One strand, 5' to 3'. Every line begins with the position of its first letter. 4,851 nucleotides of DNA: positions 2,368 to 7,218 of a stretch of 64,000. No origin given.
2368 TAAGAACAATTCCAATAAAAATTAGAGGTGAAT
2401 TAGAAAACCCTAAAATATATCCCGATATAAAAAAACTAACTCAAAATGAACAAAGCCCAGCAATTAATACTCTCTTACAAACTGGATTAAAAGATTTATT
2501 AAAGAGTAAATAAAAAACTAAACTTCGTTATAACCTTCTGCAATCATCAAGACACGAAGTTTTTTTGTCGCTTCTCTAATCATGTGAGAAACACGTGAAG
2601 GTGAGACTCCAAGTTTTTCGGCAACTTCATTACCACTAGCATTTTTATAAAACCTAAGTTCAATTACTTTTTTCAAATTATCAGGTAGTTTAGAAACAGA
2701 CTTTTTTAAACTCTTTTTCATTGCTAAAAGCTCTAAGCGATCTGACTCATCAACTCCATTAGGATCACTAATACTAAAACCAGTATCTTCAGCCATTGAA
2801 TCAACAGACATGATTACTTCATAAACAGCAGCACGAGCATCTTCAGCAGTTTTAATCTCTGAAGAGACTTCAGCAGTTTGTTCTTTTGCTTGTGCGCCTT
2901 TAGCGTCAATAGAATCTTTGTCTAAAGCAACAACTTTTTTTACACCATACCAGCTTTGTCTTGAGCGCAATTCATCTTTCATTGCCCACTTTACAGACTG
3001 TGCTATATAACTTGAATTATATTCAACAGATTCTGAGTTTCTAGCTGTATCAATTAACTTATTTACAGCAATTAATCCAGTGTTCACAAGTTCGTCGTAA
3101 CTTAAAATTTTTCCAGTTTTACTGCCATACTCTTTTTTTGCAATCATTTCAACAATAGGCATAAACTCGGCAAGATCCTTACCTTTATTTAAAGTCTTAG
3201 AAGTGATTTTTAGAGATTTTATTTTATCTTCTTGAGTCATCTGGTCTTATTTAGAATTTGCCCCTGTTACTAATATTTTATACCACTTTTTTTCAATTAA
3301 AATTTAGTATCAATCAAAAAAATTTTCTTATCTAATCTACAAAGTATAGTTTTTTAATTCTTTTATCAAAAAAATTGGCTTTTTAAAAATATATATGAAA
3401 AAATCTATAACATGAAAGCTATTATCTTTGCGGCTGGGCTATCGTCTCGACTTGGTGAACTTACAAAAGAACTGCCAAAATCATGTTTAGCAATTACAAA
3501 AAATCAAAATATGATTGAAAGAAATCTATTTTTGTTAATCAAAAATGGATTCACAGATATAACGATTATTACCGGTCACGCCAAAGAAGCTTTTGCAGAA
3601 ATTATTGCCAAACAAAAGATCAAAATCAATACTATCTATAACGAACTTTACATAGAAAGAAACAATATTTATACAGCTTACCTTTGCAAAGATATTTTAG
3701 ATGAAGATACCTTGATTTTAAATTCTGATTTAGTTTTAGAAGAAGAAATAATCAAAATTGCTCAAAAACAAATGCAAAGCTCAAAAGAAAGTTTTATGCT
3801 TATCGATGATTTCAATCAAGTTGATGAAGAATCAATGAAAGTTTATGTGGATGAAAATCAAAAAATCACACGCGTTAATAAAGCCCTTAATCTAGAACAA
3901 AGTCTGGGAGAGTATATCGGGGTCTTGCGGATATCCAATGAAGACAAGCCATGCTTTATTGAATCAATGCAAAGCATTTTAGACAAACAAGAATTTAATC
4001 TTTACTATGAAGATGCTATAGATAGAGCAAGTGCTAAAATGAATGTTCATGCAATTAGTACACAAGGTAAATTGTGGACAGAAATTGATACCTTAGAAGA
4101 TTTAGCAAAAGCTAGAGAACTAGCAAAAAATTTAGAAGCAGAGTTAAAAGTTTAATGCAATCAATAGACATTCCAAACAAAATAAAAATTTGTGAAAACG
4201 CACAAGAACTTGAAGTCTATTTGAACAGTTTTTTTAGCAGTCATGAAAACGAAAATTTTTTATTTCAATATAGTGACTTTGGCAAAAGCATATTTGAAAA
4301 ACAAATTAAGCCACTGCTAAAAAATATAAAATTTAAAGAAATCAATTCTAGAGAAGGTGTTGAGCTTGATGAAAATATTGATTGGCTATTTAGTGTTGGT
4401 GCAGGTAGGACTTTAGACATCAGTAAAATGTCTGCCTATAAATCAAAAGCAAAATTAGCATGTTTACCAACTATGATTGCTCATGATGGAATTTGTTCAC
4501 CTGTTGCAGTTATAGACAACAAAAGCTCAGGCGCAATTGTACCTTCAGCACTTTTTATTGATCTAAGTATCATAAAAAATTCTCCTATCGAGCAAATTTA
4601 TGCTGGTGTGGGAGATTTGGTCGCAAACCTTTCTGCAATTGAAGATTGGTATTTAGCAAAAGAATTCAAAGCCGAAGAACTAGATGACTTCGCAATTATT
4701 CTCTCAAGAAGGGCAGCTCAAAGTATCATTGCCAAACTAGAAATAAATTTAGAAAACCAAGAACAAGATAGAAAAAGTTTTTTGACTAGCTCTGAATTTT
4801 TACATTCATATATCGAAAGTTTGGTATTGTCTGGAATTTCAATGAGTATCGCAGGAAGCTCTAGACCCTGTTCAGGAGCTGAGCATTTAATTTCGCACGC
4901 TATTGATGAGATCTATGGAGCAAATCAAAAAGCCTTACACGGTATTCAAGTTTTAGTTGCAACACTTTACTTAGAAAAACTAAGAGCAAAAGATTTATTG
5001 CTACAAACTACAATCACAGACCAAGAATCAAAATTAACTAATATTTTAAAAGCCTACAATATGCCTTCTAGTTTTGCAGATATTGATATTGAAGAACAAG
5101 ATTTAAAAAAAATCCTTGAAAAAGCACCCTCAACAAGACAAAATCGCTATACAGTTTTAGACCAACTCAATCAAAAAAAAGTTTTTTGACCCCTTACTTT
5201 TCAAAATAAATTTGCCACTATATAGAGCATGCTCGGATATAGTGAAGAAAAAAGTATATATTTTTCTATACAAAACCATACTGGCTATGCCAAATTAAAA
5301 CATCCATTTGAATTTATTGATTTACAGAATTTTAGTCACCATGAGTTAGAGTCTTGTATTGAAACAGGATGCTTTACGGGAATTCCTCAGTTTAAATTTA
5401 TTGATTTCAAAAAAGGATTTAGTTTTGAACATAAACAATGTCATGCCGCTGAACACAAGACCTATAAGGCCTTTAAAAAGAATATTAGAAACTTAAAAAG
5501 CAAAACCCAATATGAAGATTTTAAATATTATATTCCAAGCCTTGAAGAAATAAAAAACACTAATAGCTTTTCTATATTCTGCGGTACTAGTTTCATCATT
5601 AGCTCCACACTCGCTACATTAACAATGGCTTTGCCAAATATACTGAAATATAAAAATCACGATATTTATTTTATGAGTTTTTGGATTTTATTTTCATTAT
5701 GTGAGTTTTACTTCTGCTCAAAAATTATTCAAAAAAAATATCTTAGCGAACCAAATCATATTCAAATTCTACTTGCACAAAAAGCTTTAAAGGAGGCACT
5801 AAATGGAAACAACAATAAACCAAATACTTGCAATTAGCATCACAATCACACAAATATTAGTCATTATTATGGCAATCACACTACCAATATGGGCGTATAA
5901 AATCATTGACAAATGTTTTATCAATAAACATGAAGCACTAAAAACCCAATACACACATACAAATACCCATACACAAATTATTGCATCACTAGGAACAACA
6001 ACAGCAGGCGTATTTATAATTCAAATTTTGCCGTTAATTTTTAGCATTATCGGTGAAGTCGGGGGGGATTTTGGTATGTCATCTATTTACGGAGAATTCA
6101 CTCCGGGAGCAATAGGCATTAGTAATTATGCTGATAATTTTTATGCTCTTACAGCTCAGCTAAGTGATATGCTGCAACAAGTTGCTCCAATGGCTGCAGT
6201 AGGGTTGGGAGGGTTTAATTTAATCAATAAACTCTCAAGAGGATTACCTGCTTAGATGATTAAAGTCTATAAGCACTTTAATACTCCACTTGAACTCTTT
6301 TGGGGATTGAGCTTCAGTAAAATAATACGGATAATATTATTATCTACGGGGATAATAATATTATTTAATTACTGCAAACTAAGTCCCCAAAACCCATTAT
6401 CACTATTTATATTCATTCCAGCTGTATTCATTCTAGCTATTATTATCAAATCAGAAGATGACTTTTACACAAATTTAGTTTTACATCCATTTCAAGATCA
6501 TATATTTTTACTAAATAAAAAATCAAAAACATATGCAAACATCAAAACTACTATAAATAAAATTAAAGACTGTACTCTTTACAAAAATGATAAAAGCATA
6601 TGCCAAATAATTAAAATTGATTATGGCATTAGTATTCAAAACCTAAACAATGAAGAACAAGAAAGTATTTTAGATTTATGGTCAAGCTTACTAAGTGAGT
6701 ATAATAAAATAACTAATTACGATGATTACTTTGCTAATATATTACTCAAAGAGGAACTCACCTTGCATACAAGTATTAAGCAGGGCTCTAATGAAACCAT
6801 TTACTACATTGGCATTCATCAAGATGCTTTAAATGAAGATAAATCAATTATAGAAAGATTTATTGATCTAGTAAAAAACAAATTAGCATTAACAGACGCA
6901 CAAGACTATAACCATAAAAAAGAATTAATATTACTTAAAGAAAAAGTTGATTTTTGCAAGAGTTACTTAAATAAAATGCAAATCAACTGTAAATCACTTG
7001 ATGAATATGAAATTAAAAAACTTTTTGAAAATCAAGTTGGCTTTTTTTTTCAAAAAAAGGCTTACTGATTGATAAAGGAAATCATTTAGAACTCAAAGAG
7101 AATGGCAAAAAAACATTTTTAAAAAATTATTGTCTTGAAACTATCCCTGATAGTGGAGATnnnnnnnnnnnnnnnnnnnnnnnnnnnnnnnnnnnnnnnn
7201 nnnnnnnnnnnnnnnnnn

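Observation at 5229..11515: Orphan minimal type IV secretion-like operon without relaxase, coupling protein, VirB11 or outer-membrane core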

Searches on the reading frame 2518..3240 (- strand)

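Call 49: search_protein_families(library=pfam, proteins=[window:2518-3240:-], max_evalue=0.001)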
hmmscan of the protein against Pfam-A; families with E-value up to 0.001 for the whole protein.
window:2518-3240:- (240 aa): 4 families
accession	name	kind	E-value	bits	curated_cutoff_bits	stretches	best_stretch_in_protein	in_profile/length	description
PF04545.22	Sigma70_r4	-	1.4e-10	41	24.1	1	183-229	3-49/50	Sigma-70, region 4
PF08281.18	Sigma70_r4_2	-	3.9e-07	30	25.7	1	178-228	4-54/54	Sigma-70, region 4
PF07638.17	Sigma70_ECF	-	1.8e-05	25.2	21.1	1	163-223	115-174/185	ECF sigma factor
PF04967.18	HTH_10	-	7.5e-05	22.9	23.1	1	199-228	22-51/53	HTH DNA binding domain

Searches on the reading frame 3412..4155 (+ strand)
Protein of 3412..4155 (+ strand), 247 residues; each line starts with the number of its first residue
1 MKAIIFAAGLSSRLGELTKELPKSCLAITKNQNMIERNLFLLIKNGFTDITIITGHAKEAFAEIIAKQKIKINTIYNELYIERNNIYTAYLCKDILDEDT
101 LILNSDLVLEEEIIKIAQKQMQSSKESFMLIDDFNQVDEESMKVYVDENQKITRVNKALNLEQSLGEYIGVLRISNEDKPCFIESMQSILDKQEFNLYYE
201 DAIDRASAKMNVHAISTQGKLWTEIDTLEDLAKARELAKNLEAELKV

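Call 5: search_protein_families(library=pfam, proteins=[window:3412-4155:+], max_evalue=1)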
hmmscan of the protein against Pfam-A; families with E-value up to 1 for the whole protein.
window:3412-4155:+ (247 aa): 5 families
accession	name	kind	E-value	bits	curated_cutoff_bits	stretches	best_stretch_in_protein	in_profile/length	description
PF00483.29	NTP_transferase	-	2.6e-11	44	21.2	1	2-127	1-131/245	Nucleotidyl transferase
PF12804.13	NTP_transf_3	-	3.4e-05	24.5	27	1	3-80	1-68/160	MobA-like NTP transferase domain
PF17242.7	DUF5315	-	0.076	13.2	27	1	214-231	9-26/77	Disordered region of unknown function (DUF5315)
PF06849.18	DUF1246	-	0.079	13.4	25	1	114-182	24-92/122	Protein of unknown function (DUF1246)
PF08855.15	DUF1825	-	0.35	11.3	25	0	110-153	5-49/103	Domain of unknown function (DUF1825)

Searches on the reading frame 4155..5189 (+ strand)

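Call 5: search_protein_families(library=pfam, proteins=[window:4155-5189:+], max_evalue=1)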
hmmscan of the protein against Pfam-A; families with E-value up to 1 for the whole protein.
window:4155-5189:+ (344 aa): 4 families
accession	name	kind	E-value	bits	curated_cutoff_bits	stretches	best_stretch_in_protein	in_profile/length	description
PF13685.12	Fe-ADH_2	-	3e-17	63.5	28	1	57-144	57-149/149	Iron-containing alcohol dehydrogenase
PF00465.25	Fe-ADH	-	0.0023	18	31.3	1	72-126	78-149/168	Iron-containing alcohol dehydrogenase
PF24621.2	DHQS_C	-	0.029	14.7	27.6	1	244-314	67-133/144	3-dehydroquinate synthase C-terminal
PF14659.12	Phage_int_SAM_3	-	0.038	14.7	22.6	1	44-66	26-48/58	Phage integrase, N-terminal SAM-like domain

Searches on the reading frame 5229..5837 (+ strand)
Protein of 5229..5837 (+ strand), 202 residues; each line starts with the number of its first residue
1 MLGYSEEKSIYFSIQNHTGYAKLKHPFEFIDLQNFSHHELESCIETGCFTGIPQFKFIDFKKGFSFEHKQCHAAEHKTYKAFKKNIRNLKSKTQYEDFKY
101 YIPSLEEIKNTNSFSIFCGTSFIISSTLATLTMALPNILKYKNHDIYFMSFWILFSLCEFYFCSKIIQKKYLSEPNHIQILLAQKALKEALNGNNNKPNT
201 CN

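Call 5: search_protein_families(library=pfam, proteins=[window:5229-5837:+], max_evalue=1)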
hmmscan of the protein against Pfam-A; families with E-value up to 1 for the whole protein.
window:5229-5837:+ (202 aa): 0 families

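Call 13: search_protein_families(library=ncbifam, proteins=[window:5229-5837:+], max_evalue=1)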
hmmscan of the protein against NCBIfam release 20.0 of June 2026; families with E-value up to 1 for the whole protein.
window:5229-5837:+ (202 aa): 0 families

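Call 78: search_protein_families(library=padloc, proteins=[window:5229-5837:+], max_evalue=0.01)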
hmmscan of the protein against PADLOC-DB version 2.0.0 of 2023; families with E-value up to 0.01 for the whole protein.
window:5229-5837:+ (202 aa): 0 families

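Call 99: search_protein_families(library=pfam, alignment_id=A8, max_evalue=1)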
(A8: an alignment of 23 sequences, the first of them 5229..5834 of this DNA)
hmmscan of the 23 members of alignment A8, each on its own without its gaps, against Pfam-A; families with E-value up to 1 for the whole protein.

A. member 1, window:5229-5834:+ (202 aa): 0 families

B. families by the number of members that match (of 23 scanned): 15 families
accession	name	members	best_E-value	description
PF07136.16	DUF1385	14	3.3e-05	Protein of unknown function (DUF1385)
PF20990.2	DUF2207_C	9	0.00034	Predicted membrane protein (DUF2207) C-terminal domain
PF12650.12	DUF3784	2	0.0056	Domain of unknown function (DUF3784)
PF21491.2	MIMI_R596-like_C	1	0.0034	Mimivirus sulfhydryl oxidase R596-like, C-terminal domain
PF07724.20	AAA_2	1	0.013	AAA domain (Cdc48 subfamily)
PF09011.16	HMG_box_2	1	0.022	HMG-box domain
PF05884.17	ZYG-11_interact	1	0.038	Interactor of ZYG-11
PF24181.1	TPR_TTI1_C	1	0.043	TTI1 C-terminal TPR domain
PF04185.19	Phosphoesterase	1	0.055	Phosphoesterase family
PF18160.6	SLATT_5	1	0.07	SMODS and SLOG-associating 2TM effector domain family 5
PF25225.1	DUF7843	1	0.083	Domain of unknown function (DUF7843)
PF00806.25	PUF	1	0.086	Pumilio-family RNA binding repeat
PF01652.23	IF4E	1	0.12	Eukaryotic initiation factor 4E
PF19928.4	DUF6391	1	0.16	Domain of unknown function (DUF6391)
PF03925.18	SeqA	1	0.64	SeqA protein C-terminal domain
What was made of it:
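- Checked: The first gene is a DUF1385-like protein (call 99).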

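Call 100: search_solved_structures(query=A8, max_evalue=10)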
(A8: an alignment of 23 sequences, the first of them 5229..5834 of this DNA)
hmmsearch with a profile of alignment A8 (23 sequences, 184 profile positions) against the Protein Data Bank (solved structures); distinct sequences matched with E-value up to 10: 0.
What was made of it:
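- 5229..5837 (+): Gene A, 202 aa. Shortened DUF1385 (YqhQ)-like membrane protein with an invariant H-x-A-E-H motif (an HxxEH, inverted-zincin-like pattern) and an FCG(T/S) motif, plus two C-terminal hydrophobic helices in orthologues. Possible metal-dependent enzyme; function unknown. No PDB relative (call 100).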

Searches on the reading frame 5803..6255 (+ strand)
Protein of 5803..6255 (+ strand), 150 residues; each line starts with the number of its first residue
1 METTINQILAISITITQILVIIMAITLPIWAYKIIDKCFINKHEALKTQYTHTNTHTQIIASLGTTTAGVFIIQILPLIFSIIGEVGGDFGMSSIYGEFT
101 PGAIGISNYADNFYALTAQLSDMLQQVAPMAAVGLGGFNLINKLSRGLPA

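Call 5: search_protein_families(library=pfam, proteins=[window:5803-6255:+], max_evalue=1)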
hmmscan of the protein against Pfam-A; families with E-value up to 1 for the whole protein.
window:5803-6255:+ (150 aa): 1 family
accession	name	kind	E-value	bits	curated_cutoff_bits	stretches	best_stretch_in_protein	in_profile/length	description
PF13796.11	Sensor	-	0.11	13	28.2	1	10-88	104-155/162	Putative sensor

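Call 13: search_protein_families(library=ncbifam, proteins=[window:5803-6255:+], max_evalue=1)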
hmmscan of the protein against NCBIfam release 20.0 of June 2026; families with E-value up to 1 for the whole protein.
window:5803-6255:+ (150 aa): 1 family
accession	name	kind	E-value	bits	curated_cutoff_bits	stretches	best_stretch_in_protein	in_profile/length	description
NF047987.1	cpg1_fam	equivalog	0.011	14.4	250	1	5-79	357-431/612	Cpg1 family polymorphic protein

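Call 46: search_solved_structures(query=A5, max_evalue=10)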
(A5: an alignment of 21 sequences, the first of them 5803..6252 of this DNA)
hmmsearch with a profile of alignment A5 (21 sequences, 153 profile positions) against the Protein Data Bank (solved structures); distinct sequences matched with E-value up to 10: 0.
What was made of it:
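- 5803..6255 (+): Gene B, 150 aa. The most conserved protein of the cassette: a small hydrophobic membrane protein with two strong and one weak hydrophobic segment and a conserved C-terminus SRGLPA, followed by a short basic tail in most orthologues. Identity unknown; the 'pilin' label is untested and unsupported. No PDB hit (call 46).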

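Call 78: search_protein_families(library=padloc, proteins=[window:5803-6255:+], max_evalue=0.01)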
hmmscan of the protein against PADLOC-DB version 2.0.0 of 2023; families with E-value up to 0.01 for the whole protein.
window:5803-6255:+ (150 aa): 0 families

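Call 83: search_protein_families(library=pfam, alignment_id=A5, max_evalue=10)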
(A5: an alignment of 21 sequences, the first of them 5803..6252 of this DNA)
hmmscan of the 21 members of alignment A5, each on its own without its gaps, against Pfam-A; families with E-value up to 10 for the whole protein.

A. member 1, window:5803-6252:+ (150 aa): 1 family
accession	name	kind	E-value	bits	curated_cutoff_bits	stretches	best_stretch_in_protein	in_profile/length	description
PF13796.11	Sensor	-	0.11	13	28.2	1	10-88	104-155/162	Putative sensor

B. families by the number of members that match (of 21 scanned): 10 families
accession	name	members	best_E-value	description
PF13796.11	Sensor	6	0.018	Putative sensor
PF19471.4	DUF6008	2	0.074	Family of unknown function (DUF6008)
PF05830.17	NodZ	2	0.24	Nodulation protein Z (NodZ)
PF10003.15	DUF2244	1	0.021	Integral membrane protein (DUF2244)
PF02959.21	Tax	1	0.091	HTLV Tax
PF10724.14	DUF2516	1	0.1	Protein of unknown function (DUF2516)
PF04531.18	Phage_holin_1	1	0.12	Bacteriophage holin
PF15065.11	NCU-G1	1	0.12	Lysosomal transcription factor, NCU-G1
PF01484.22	Col_cuticle_N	1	0.55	Nematode cuticle collagen N-terminal domain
PF05232.17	BTP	1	0.66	Chlorhexidine efflux transporter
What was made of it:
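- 5803..6255 (+): No Pfam pilin or VirB2/VirB3 hit (call 83).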

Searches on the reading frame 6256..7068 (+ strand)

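Call 5: search_protein_families(library=pfam, proteins=[window:6256-7068:+], max_evalue=1)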
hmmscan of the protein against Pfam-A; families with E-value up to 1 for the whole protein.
window:6256-7068:+ (270 aa): 2 families
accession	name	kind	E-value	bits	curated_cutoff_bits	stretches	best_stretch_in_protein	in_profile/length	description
PF11417.13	Inhibitor_G39P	-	0.031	15.2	22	1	117-151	10-44/69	Loader and inhibitor of phage G40P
PF05101.18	VirB3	-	0.27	12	23.9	1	14-72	14-65/84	Type IV secretory pathway, VirB3-like protein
